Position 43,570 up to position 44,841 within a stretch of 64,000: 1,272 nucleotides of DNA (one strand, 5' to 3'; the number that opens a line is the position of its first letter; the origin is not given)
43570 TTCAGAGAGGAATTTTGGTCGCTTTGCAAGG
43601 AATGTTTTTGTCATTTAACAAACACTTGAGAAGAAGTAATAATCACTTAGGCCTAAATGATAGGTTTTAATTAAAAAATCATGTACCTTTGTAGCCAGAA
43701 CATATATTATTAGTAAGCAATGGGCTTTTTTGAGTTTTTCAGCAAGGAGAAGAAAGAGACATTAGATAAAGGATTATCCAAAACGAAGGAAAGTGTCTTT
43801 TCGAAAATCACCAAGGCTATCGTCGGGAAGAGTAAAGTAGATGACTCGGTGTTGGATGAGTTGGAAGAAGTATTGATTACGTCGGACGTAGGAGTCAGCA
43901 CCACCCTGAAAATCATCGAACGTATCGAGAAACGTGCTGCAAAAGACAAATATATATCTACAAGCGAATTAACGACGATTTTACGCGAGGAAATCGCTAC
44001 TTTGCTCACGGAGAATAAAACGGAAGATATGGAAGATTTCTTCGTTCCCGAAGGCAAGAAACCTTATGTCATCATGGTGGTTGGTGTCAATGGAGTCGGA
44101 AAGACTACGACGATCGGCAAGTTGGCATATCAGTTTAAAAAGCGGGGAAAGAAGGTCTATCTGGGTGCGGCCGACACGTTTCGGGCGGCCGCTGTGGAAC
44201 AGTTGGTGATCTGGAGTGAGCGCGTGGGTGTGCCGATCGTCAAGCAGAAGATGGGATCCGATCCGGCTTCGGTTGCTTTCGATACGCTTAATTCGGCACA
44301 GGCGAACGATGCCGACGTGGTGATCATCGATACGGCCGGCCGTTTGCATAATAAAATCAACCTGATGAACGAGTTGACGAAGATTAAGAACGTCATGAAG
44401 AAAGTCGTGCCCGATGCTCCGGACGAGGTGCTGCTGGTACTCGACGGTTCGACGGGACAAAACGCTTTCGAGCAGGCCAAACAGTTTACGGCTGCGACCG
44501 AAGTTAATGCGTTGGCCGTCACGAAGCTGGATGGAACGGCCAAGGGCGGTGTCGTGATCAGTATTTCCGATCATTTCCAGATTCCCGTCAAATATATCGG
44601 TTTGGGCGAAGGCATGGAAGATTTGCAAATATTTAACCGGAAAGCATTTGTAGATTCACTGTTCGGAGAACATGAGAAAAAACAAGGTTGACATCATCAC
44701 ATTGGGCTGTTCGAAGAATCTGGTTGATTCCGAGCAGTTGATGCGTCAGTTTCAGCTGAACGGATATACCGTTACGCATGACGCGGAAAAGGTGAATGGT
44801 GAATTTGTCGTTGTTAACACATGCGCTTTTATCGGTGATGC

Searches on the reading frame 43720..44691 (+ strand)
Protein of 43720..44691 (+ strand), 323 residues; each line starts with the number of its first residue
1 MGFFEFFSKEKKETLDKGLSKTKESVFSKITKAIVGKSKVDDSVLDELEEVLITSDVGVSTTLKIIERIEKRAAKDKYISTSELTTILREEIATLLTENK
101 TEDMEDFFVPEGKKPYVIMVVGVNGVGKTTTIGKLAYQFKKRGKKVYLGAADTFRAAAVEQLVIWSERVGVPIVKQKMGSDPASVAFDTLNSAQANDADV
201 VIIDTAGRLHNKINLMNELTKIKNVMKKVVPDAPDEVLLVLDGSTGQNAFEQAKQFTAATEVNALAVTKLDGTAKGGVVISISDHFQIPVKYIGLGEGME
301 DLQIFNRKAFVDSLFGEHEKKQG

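Call 11: search_protein_families(library=pfam, proteins=[window:43720-44691:+], max_evalue=0.01)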
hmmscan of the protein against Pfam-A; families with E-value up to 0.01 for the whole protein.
window:43720-44691:+ (323 aa): 19 families
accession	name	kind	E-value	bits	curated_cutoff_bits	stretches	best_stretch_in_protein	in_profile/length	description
PF00448.28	SRP54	-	2.3e-76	256.3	22.7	1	115-315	1-195/196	SRP54-type protein, GTPase domain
PF02881.24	SRP54_N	-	4.2e-15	56.2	22.4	1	28-92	3-75/75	SRP54-type protein, helical bundle domain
PF13604.12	AAA_30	-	2.5e-06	27.8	27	1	117-220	20-109/191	AAA domain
PF13401.12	AAA_22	-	3.8e-05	24.5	27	1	115-225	5-110/130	AAA domain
PF25199.1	nSTAND_NTPase5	-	0.00015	22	34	1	102-154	26-81/145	Novel STAND NTPase 5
PF09848.15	SLFN-g3_helicase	-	0.00016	21.5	24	1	116-241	2-121/354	Schlafen group 3, DNA/RNA helicase domain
PF03308.22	MeaB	-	0.00022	20.8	23.1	1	110-152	28-70/273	Methylmalonyl Co-A mutase-associated GTPase MeaB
PF13671.12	AAA_33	-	0.00044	21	27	0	117-221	1-93/143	AAA domain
PF20720.3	nSTAND3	-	0.00045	20.4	27.2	1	117-216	19-121/155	Novel STAND NTPase 3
PF02374.21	ArsA_ATPase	-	0.00059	19.6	24.3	0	117-148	3-34/305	Anion-transporting ATPase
PF13245.12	AAA_19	-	0.00077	20.1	25.1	1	116-219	12-114/134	AAA domain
PF13479.12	AAA_24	-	0.00079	19.8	27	1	115-211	2-78/195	AAA domain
PF00005.33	ABC_tran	-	0.001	20.1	25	1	117-201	13-80/137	ABC transporter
PF03266.21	NTPase_1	-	0.0011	19.2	23.9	0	118-146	2-30/168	NTPase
PF01656.29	CbiA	-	0.0012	19.2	25.4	1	125-229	9-99/125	CobQ/CobB/MinD/ParA nucleotide binding domain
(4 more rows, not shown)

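Call 62: find_encoding_contigs(protein=window:43720-44688:+, flank=3500, max_places=10)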
Protein window:43720-44688:+ (323 aa): 23 contigs read that carry it; 10 places shown.
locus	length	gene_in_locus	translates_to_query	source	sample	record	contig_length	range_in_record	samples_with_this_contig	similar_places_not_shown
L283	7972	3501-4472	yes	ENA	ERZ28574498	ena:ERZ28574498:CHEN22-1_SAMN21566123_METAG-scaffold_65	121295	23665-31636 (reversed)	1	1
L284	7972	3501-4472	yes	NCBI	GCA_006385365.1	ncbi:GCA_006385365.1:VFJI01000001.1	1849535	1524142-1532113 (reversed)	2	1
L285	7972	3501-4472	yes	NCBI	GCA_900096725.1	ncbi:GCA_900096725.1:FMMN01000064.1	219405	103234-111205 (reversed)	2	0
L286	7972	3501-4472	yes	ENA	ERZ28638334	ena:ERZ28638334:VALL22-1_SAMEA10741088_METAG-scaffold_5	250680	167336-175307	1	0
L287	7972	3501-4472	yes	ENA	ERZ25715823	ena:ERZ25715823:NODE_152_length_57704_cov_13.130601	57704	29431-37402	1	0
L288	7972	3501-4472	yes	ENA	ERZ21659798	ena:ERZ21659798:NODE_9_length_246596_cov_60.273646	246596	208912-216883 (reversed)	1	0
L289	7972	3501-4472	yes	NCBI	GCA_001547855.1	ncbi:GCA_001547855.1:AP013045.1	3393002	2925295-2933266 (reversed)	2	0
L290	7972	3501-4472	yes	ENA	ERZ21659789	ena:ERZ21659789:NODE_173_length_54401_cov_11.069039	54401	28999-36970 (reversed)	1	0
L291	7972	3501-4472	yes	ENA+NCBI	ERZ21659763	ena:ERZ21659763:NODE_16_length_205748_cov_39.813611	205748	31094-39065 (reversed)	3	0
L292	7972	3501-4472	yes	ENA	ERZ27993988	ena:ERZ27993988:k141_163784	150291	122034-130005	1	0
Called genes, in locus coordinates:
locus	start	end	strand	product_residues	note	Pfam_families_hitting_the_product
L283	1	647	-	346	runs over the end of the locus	PF02618:YceG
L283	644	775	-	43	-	-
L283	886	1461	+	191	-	-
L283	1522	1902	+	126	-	-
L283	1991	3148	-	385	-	PF17170:DUF5128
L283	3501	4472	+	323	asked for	PF02881:SRP54_N, PF13604:AAA_30 (weak), PF00448:SRP54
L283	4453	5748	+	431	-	PF00919:UPF0004, PF04055:Radical_SAM, PF18693:TRAM_2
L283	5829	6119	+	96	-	PF00216:Bac_DNA_binding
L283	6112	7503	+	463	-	PF00216:Bac_DNA_binding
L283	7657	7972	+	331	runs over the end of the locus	PF00493:MCM (weak), PF20030:bpMoxR, PF07726:AAA_3, PF07728:AAA_5, PF17863:AAA_lid_2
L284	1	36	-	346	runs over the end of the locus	PF02618:YceG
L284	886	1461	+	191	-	-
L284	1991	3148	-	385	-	PF17170:DUF5128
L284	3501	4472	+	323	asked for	PF02881:SRP54_N, PF13604:AAA_30 (weak), PF00448:SRP54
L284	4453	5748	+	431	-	PF00919:UPF0004, PF04055:Radical_SAM, PF18693:TRAM_2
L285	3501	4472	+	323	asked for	PF02881:SRP54_N, PF13604:AAA_30 (weak), PF00448:SRP54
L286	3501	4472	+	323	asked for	PF02881:SRP54_N, PF13604:AAA_30 (weak), PF00448:SRP54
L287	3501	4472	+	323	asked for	PF02881:SRP54_N, PF13604:AAA_30 (weak), PF00448:SRP54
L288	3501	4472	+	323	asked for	PF02881:SRP54_N, PF13604:AAA_30 (weak), PF00448:SRP54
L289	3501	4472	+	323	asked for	PF02881:SRP54_N, PF13604:AAA_30 (weak), PF00448:SRP54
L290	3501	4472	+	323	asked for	PF02881:SRP54_N, PF13604:AAA_30 (weak), PF00448:SRP54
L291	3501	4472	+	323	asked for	PF02881:SRP54_N, PF13604:AAA_30 (weak), PF00448:SRP54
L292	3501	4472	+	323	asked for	PF02881:SRP54_N, PF13604:AAA_30 (weak), PF00448:SRP54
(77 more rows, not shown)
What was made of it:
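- The FtsY protein is identical in AP013045.1 (KS16), VFJI01 (ATCC 43037) and FMMN01 (UB4) (call 62).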
